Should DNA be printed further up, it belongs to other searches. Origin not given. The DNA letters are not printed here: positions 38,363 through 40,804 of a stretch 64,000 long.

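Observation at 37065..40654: Split receptor? Lectin-bearing pseudokinase paired with a sensor-less active kinase paralogue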

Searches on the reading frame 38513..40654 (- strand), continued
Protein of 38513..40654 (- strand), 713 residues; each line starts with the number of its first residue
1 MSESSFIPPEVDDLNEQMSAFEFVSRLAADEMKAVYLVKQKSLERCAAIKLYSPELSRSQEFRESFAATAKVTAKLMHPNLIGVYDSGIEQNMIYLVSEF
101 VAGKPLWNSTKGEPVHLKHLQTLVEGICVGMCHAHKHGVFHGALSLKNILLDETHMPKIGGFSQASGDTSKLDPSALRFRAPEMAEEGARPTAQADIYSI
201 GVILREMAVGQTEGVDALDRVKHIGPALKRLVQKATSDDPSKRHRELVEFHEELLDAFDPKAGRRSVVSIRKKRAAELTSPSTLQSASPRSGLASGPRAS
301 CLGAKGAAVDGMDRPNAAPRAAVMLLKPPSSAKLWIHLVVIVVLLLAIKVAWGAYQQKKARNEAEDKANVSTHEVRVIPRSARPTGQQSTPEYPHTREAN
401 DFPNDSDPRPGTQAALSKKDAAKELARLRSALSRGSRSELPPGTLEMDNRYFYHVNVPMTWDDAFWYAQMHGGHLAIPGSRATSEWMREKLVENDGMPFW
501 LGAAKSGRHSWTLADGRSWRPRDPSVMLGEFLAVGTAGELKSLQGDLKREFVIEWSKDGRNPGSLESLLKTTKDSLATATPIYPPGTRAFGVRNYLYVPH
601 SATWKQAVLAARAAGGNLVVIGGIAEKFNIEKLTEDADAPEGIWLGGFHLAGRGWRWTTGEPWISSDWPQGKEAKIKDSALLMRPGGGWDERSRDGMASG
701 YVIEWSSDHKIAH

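Call 27: find_encoding_contigs(protein=P0015, flank=8000, max_places=2)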
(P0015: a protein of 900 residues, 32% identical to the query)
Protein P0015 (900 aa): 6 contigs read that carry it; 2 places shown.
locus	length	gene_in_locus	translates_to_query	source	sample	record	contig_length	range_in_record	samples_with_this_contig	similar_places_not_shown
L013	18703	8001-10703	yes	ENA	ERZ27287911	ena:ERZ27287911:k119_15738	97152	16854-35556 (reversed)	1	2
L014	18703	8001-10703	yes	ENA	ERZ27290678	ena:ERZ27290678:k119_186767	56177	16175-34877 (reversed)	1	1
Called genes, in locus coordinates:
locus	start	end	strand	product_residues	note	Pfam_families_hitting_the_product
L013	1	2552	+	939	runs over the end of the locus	PF00330:Aconitase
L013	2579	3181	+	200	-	PF00694:Aconitase_C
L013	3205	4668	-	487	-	-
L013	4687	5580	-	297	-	PF00586:AIRS, PF02769:AIRS_C (weak)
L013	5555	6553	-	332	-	PF02517:Rce1-like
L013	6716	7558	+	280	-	-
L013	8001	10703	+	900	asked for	PF00069:Pkinase, PF07714:PK_Tyr_Ser-Thr, PF03109:ABC1 (weak), PF00059:Lectin_C (weak)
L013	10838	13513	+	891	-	PF00069:Pkinase, PF07714:PK_Tyr_Ser-Thr, PF00059:Lectin_C (weak)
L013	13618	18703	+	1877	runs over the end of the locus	PF00005:ABC_tran (faint), PF00910:RNA_helicase (faint), PF01443:Viral_helicase1 (faint), PF01637:ATPase_2 (faint), PF02463:SMC_N (faint), PF17760:UvrA_inter, PF17755:UvrA_DNA-bind, PF17760:UvrA_inter, +18 more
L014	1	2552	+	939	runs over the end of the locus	PF00330:Aconitase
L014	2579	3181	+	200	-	PF00694:Aconitase_C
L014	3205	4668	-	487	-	-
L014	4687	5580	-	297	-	PF00586:AIRS, PF02769:AIRS_C (weak)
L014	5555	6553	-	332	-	PF02517:Rce1-like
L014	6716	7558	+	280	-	-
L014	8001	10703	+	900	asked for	PF00069:Pkinase, PF07714:PK_Tyr_Ser-Thr, PF03109:ABC1 (weak), PF00059:Lectin_C (weak)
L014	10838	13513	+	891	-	PF00069:Pkinase, PF07714:PK_Tyr_Ser-Thr, PF00059:Lectin_C (weak)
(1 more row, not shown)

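Call 34: find_encoding_contigs(protein=P0001, flank=6000, max_places=3)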
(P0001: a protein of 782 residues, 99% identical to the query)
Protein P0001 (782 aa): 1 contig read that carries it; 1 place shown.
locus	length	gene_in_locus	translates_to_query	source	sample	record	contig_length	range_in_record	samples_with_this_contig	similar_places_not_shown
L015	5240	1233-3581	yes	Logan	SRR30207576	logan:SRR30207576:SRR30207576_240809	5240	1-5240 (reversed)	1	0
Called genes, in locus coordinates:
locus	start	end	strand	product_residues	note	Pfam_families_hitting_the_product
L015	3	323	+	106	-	?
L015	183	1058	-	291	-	PF02517:Rce1-like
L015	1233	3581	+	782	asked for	PF00069:Pkinase, PF07714:PK_Tyr_Ser-Thr, PF00059:Lectin_C (faint)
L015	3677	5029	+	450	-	PF00069:Pkinase, PF07714:PK_Tyr_Ser-Thr, PF03109:ABC1 (weak)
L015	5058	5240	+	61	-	?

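Call 37: find_encoding_contigs(protein=P0011, flank=8000, max_places=2)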
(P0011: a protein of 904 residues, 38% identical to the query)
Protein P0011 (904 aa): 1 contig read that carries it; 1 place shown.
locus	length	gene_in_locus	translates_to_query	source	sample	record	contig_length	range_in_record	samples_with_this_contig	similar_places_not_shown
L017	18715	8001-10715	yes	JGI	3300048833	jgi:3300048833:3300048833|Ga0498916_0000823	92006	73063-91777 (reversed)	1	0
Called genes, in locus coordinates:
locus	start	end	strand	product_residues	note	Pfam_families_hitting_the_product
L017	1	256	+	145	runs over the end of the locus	-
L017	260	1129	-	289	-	-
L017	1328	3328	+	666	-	PF04305:DUF455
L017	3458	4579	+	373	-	PF00248:Aldo_ket_red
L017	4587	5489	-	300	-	PF00586:AIRS, PF02769:AIRS_C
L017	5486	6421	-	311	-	PF02517:Rce1-like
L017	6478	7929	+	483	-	PF02517:Rce1-like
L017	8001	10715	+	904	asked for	PF00069:Pkinase, PF03109:ABC1 (faint), PF07714:PK_Tyr_Ser-Thr, PF00059:Lectin_C (faint)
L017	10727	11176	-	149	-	PF01152:Bac_globin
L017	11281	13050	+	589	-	PF00069:Pkinase, PF07714:PK_Tyr_Ser-Thr, PF03109:ABC1 (weak)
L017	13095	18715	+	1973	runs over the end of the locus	PF00005:ABC_tran (faint), PF00910:RNA_helicase (faint), PF01583:APS_kinase (faint), PF02463:SMC_N (faint), PF03193:RsgA_GTPase (faint), PF17760:UvrA_inter, PF17755:UvrA_DNA-bind, PF17760:UvrA_inter, +17 more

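Call 68: search_protein_families(library=pfam, proteins=[P0011, L013:10838-13513:+], max_evalue=0.01)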
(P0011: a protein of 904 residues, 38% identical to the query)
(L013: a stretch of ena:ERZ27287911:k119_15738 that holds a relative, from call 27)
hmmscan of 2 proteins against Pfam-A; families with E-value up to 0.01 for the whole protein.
P0011 (904 aa): 4 families
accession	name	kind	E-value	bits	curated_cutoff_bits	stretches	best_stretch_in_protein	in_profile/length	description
PF00069.31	Pkinase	-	7e-35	121.1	31.7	1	32-219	12-198/263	Protein kinase domain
PF07714.23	PK_Tyr_Ser-Thr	-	2.8e-23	83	23.1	1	23-217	3-204/258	Protein tyrosine and serine/threonine kinase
PF00059.27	Lectin_C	-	1.9e-08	35.4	22.6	1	588-676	3-94/107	Lectin C-type domain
PF03109.22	ABC1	-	1.6e-05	24.7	22.9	1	58-164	112-213/244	ABC1 atypical kinase-like domain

L013:10838-13513:+ (891 aa): 4 families
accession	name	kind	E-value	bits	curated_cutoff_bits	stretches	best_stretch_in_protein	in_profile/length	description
PF00069.31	Pkinase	-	1.3e-43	149.8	31.7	1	22-221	1-198/263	Protein kinase domain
PF07714.23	PK_Tyr_Ser-Thr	-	4.7e-27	95.4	23.1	1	25-227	4-212/258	Protein tyrosine and serine/threonine kinase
PF00059.27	Lectin_C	-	1.9e-10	41.9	22.6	1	438-539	3-103/107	Lectin C-type domain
PF03109.22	ABC1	-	0.00015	21.4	22.9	1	96-169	144-217/244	ABC1 atypical kinase-like domain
